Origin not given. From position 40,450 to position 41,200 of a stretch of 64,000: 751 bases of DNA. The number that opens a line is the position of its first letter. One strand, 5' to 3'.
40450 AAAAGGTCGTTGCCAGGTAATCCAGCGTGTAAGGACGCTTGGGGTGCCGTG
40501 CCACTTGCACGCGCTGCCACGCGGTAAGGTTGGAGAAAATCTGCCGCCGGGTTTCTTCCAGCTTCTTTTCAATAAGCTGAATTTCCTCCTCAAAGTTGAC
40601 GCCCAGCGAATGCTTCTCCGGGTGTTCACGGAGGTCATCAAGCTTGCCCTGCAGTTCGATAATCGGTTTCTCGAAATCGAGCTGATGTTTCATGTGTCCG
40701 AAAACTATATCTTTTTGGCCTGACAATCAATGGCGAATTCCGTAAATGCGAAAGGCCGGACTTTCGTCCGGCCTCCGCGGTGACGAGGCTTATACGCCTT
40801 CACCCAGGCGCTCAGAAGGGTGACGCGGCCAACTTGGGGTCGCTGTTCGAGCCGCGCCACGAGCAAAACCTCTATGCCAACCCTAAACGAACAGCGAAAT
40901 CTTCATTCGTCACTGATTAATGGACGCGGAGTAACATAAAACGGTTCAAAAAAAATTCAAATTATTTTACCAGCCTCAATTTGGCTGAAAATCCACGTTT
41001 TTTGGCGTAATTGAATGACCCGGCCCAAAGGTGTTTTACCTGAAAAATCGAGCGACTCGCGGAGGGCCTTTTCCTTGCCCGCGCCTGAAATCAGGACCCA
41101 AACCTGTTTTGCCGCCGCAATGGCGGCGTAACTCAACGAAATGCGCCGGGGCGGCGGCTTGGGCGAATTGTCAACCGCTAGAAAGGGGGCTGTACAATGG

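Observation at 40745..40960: Promoter-to-terminator structured RNA (~185 nt) between pgl and accA: possible novel riboswitch-like leader or sRNA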

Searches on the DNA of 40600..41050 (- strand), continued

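Call 21: search_with_rna_model(model_id=R1, sources=[L081, L082, L083, L084, L085, L086, L087, L088, L089, L090, L091, L092, L093, L094, L095, L096, L097, L098, L099, L100, L101, L102, L103, L104, L105, L106, L107, L108, L109, L110, L111, L112, L113, L114, L115, L116, L117, L118, L119, L120, L121, L122, L123, L124, L125, L126, L127, L128, L129, L130, L131, L132, L133, L134, L135, L136, L137, L138, L139, L140, L141, L142, L143, L144, L145, L146, L147, L148, L149, L150, L151, L152, L153, L154, L155, L156, L157, L158, L159, L160, window, L001, L002, L004], max_evalue=0.01, make_alignment=true)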
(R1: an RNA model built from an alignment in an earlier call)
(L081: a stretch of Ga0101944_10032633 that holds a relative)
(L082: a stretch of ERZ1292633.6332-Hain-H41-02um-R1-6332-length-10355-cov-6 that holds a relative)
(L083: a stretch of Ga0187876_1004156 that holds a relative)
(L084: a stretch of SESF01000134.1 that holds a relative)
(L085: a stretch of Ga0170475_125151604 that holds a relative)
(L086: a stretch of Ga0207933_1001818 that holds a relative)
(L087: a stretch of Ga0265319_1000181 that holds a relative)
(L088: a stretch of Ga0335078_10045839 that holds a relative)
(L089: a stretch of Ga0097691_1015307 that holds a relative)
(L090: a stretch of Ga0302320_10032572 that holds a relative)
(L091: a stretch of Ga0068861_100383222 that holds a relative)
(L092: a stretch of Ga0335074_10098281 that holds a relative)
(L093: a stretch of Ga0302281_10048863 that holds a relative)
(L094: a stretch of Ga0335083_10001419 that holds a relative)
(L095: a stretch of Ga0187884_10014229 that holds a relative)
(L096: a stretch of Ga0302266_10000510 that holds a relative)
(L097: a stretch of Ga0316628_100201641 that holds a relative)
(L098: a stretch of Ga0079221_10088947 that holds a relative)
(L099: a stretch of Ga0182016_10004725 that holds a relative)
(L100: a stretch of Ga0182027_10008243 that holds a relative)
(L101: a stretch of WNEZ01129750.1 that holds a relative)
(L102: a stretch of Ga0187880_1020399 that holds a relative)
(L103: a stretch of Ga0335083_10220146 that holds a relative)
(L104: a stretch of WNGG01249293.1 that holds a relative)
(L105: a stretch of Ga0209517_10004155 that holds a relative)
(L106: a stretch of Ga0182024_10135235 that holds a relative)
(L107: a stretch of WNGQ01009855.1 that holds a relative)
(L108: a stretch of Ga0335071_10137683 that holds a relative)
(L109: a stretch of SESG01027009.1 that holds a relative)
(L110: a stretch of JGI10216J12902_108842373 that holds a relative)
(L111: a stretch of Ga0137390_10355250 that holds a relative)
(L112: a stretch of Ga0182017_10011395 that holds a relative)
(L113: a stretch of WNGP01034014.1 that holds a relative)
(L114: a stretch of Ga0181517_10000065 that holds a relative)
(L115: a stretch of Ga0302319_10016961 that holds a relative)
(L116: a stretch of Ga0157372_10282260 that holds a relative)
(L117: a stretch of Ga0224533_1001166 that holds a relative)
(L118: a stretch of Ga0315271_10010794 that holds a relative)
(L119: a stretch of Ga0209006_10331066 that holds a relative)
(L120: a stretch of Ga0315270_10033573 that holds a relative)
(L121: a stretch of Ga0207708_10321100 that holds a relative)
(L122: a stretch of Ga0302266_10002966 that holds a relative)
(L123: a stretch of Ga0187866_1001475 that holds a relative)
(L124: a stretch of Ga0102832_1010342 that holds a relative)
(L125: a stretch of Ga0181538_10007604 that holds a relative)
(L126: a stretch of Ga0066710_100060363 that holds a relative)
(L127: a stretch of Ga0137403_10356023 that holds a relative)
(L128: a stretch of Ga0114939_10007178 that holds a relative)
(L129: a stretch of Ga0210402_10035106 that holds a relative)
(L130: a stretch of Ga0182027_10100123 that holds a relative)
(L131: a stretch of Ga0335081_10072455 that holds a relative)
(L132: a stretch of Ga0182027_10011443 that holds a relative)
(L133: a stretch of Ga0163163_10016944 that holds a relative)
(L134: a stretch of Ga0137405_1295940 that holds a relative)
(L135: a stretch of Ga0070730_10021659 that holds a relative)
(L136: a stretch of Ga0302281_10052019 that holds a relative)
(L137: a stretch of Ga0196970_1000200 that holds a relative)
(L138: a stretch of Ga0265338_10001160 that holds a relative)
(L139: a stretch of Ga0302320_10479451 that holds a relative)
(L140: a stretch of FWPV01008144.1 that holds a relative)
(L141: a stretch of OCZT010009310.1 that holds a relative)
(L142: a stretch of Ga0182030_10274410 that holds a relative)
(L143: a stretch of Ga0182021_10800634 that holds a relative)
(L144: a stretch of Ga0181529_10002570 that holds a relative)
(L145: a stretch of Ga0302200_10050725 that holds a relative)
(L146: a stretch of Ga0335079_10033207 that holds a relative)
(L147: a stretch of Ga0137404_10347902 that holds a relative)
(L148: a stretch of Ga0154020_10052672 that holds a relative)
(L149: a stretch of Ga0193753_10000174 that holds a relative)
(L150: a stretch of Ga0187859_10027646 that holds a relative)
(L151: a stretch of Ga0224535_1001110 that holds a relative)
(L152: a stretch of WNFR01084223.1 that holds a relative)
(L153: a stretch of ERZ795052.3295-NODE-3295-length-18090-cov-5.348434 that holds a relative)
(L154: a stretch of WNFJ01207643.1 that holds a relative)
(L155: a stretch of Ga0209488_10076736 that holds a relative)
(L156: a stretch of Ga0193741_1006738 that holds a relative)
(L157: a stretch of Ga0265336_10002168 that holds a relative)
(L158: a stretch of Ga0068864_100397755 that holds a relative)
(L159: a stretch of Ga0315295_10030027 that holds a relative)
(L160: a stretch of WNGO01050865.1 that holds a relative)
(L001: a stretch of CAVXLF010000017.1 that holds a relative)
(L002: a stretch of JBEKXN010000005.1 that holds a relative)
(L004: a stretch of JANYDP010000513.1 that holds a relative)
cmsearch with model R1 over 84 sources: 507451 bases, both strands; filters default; matches with E-value up to 0.01: 84.
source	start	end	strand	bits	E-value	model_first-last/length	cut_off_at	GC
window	40739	40900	-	201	3.3e-48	1-162/162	no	0.6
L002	2790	2951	+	200.5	4.5e-48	1-162/162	no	0.59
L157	5623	5784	-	200.2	5.4e-48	1-162/162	no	0.59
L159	2622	2783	+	200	6.1e-48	1-162/162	no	0.59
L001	2060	2221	+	199.5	8e-48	1-162/162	no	0.6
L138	2575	2736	+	199.2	9.7e-48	1-162/162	no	0.6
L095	1750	1911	+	198.3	1.6e-47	1-162/162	no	0.59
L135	1165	1327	+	195.7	7e-47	1-162/162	no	0.59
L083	5034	5196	-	191.1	1e-45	1-162/162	no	0.6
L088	17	179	+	191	1.1e-45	1-162/162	no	0.59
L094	1968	2130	+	191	1.1e-45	1-162/162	no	0.59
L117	4059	4220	+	190.7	1.3e-45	1-162/162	no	0.57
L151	7090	7251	-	190.7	1.3e-45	1-162/162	no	0.57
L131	2602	2764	+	187.7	7.3e-45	1-162/162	no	0.6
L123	2186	2348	-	186.7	1.3e-44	1-162/162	no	0.6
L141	1496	1658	+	185.9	2e-44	1-162/162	no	0.56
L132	10713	10875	+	185.8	2.1e-44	1-162/162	no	0.55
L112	1728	1890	-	183.4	8.7e-44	1-162/162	no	0.6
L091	871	1035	+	182.5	1.5e-43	1-162/162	no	0.57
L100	909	1072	-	179.5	8.1e-43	1-162/162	no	0.59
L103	850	1012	-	179.5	8.5e-43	1-162/162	no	0.58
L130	1035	1197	-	179.4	8.6e-43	1-162/162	no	0.6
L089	2880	3043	-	178.3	1.7e-42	1-162/162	no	0.58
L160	1384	1547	+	177.6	2.5e-42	1-162/162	no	0.59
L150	1330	1492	-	176.9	3.7e-42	1-162/162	no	0.59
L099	2676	2838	+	175.7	7.4e-42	1-162/162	no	0.59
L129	415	578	+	175.2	1e-41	1-162/162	no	0.57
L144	1944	2105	+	175.1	1.1e-41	1-162/162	no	0.59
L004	1824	1987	+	174.7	1.4e-41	1-162/162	no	0.55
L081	1281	1443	-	173.6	2.6e-41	1-162/162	no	0.5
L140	5073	5235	-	173.1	3.4e-41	1-162/162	no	0.5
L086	4974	5135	-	171.3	9.6e-41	1-162/162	no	0.58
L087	2666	2830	+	170.4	1.6e-40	1-162/162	no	0.59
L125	4709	4872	-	169.7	2.4e-40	1-162/162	no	0.5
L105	133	296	-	169.5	2.7e-40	1-162/162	no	0.5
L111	7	170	+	169.4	2.8e-40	1-162/162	no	0.5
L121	980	1142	-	169.4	2.8e-40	1-162/162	no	0.51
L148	3698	3859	+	169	3.5e-40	1-162/162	no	0.57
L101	1987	2150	+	168.1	6.1e-40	1-162/162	no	0.51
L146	1882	2045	+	168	6.6e-40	1-162/162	no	0.51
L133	305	468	-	167.9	6.6e-40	1-162/162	no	0.5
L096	1683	1843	+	167.2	9.9e-40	1-162/162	no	0.59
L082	4130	4294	-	167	1.1e-39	1-162/162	no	0.58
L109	8834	8997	+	166.2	1.8e-39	1-162/162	no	0.52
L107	2674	2837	-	165.8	2.3e-39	1-162/162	no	0.51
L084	6829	6992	-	165.7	2.5e-39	1-162/162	no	0.51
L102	1367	1530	+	165.6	2.6e-39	1-162/162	no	0.51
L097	1192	1357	-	165.4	2.8e-39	1-162/162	no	0.52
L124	683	846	+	165.2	3.3e-39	1-162/162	no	0.55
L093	1800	1961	+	164.5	4.9e-39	1-162/162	no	0.59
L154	99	262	+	164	6.4e-39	1-162/162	no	0.51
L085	2313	2476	-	163.3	9.6e-39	1-162/162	no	0.49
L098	278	441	-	162.9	1.2e-38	1-162/162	no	0.5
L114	650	813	-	162.1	2e-38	1-162/162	no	0.49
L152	973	1136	+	161.5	2.7e-38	1-162/162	no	0.53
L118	1847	2010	-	161.5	2.8e-38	1-162/162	no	0.51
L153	41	203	-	161.4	2.9e-38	1-162/162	no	0.52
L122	256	417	-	161.4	2.9e-38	1-162/162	no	0.56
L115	263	423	-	159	1.2e-37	1-162/162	no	0.55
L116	1779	1931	+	158.1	2e-37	1-152/162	3'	0.52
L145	878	1038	-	157.7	2.5e-37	1-162/162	no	0.58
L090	8880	9040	+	157.1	3.5e-37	1-162/162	no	0.6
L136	1655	1813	-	155.6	8.5e-37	1-162/162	no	0.53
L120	68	231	-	154.5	1.6e-36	1-162/162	no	0.51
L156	932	1090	-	150.1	2e-35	1-162/162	no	0.52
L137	3638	3800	-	149.1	3.5e-35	1-162/162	no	0.51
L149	2376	2535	+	148.6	4.7e-35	1-162/162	no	0.54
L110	883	1044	-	148.5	5.1e-35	1-162/162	no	0.51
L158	1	143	-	147.3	1e-34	1-142/162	3'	0.5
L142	62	224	-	146.3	1.8e-34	1-162/162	no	0.54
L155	1406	1564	-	140.5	5e-33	1-162/162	no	0.47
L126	1692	1851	+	139.4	9.7e-33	1-162/162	no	0.52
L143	1010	1132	+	135.4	9.6e-32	1-122/162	3'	0.5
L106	3385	3495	+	134.1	2.1e-31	1-111/162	3'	0.59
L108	2268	2393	+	133.5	2.9e-31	1-125/162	3'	0.51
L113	1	137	-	133.4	3e-31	1-135/162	3'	0.52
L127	1188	1347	-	130.3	1.8e-30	1-162/162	no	0.56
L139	77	235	-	126.8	1.4e-29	1-162/162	no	0.54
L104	643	790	+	115.3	1.1e-26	1-162/162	no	0.51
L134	1351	1508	+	108.7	4.9e-25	1-162/162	no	0.46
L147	1224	1297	+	69.4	3.5e-15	1-73/162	3'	0.45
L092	273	422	+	62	2.6e-13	1-162/162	no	0.53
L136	880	1024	-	40.7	5.7e-08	1-162/162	no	0.43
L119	1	44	-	36.5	6.4e-07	1-44/162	3'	0.5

Alignment A4: 84 matches aligned to the model, 239 columns, each read 5' to 3' on its own strand. Consensus structure (alignment columns), stored with it:
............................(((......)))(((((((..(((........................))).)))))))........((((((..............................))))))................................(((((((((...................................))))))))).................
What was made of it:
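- There is a single copy in the 64-kb window (call 21).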

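Call 41: build_rna_model(alignment_id=A4, structure=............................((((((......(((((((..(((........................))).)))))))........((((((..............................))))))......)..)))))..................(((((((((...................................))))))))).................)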
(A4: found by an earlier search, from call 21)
Model R2 built from alignment A4 (84 sequences, 239 columns); structure: as given.
model positions 162; base pairs 31; branch points 2; effective number of sequences 1.69; information 0.59 bits per position. Calibrated on 0.2 Mb of random sequence (short: E-values are rough).
structure used (alignment columns):
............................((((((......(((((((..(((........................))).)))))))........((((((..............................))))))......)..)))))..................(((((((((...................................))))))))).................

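Call 42: search_with_rna_model(model_id=R2, sources=[L003, L005, L006, L007, L008, L009, L010, L011, L012, L013, L014, L015, L016, L017, L018, L019, L020, L021, L022, L023, L024, L025, L026, L027, L028, L029, L030, L031, L032, L033, L034, L035, L036, L037, L038, L039, L040, L041, L042, L043, L044, L045, L046, L047, L048, L049, L050, L051, L052, L053, L054, L055, L056, L057, L058, L059, L060, L061, L062, L063, L064, L065, L066, L067, L068, L069, L070, L071, L072, L073, L074, L075, L076, L077, L078, L079, L080, window], max_evalue=10, show_alignments=3)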
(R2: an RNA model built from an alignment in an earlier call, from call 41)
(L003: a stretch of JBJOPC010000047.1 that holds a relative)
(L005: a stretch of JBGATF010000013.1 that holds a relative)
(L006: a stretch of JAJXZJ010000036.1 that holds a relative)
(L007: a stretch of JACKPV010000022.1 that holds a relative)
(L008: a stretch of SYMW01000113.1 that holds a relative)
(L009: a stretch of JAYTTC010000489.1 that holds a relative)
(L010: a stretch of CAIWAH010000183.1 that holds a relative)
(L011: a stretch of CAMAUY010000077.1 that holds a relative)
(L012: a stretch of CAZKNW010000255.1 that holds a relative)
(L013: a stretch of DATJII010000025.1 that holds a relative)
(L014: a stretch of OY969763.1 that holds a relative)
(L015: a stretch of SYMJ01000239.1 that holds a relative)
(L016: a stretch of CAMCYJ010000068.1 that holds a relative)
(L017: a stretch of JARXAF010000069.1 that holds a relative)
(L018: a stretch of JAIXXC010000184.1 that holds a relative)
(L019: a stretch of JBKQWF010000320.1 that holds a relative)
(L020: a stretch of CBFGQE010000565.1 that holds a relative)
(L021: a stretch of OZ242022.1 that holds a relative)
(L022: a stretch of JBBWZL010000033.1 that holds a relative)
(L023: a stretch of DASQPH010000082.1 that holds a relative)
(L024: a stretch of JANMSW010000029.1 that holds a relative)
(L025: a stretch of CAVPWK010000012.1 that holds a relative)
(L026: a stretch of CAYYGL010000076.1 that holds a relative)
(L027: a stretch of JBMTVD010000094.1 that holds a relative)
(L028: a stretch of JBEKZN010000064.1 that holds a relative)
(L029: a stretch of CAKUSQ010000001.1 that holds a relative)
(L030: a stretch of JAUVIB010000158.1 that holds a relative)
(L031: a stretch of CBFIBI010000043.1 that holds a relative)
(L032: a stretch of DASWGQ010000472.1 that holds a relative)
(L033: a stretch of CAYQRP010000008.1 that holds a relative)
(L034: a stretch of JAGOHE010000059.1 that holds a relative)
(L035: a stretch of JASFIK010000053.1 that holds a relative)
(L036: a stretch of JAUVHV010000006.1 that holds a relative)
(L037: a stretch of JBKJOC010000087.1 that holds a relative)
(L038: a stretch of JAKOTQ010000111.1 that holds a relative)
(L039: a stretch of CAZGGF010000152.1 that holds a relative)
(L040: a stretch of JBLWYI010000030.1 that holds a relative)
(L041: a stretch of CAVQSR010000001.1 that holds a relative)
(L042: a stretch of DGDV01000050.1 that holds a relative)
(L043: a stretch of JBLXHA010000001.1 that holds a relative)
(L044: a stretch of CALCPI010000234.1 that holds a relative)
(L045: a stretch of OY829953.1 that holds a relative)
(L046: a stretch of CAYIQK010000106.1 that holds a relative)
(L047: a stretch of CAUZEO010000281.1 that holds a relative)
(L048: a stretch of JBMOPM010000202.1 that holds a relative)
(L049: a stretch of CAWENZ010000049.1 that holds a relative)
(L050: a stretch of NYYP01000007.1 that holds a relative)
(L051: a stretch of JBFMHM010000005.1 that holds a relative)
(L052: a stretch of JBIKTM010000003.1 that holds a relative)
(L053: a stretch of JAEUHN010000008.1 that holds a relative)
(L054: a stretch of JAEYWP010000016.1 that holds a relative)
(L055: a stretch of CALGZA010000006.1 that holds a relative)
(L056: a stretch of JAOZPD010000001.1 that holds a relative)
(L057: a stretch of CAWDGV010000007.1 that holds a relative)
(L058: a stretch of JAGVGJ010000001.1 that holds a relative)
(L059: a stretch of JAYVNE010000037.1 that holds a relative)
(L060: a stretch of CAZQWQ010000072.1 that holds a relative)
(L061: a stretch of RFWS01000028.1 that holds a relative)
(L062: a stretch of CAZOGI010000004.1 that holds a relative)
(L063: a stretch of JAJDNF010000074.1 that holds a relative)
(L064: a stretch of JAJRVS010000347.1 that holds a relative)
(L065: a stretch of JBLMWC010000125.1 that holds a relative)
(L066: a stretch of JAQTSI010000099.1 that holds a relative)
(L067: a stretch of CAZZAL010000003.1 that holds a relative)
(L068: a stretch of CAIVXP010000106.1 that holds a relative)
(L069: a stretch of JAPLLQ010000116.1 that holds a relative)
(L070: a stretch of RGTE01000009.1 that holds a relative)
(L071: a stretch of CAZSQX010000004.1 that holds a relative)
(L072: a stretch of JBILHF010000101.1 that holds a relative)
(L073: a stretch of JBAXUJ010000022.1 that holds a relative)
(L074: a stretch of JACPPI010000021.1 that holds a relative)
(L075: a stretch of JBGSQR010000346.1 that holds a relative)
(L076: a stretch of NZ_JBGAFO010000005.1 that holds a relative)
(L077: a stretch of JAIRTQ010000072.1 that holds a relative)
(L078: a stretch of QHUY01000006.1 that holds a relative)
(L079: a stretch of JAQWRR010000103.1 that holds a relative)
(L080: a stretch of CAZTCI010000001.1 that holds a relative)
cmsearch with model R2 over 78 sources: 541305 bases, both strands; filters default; matches with E-value up to 10: 2.
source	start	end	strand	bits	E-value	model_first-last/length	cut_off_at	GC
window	40739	40900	-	191.5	2.8e-44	1-162/162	no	0.6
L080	4274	4384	+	13.2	0.71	1-162/162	no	0.49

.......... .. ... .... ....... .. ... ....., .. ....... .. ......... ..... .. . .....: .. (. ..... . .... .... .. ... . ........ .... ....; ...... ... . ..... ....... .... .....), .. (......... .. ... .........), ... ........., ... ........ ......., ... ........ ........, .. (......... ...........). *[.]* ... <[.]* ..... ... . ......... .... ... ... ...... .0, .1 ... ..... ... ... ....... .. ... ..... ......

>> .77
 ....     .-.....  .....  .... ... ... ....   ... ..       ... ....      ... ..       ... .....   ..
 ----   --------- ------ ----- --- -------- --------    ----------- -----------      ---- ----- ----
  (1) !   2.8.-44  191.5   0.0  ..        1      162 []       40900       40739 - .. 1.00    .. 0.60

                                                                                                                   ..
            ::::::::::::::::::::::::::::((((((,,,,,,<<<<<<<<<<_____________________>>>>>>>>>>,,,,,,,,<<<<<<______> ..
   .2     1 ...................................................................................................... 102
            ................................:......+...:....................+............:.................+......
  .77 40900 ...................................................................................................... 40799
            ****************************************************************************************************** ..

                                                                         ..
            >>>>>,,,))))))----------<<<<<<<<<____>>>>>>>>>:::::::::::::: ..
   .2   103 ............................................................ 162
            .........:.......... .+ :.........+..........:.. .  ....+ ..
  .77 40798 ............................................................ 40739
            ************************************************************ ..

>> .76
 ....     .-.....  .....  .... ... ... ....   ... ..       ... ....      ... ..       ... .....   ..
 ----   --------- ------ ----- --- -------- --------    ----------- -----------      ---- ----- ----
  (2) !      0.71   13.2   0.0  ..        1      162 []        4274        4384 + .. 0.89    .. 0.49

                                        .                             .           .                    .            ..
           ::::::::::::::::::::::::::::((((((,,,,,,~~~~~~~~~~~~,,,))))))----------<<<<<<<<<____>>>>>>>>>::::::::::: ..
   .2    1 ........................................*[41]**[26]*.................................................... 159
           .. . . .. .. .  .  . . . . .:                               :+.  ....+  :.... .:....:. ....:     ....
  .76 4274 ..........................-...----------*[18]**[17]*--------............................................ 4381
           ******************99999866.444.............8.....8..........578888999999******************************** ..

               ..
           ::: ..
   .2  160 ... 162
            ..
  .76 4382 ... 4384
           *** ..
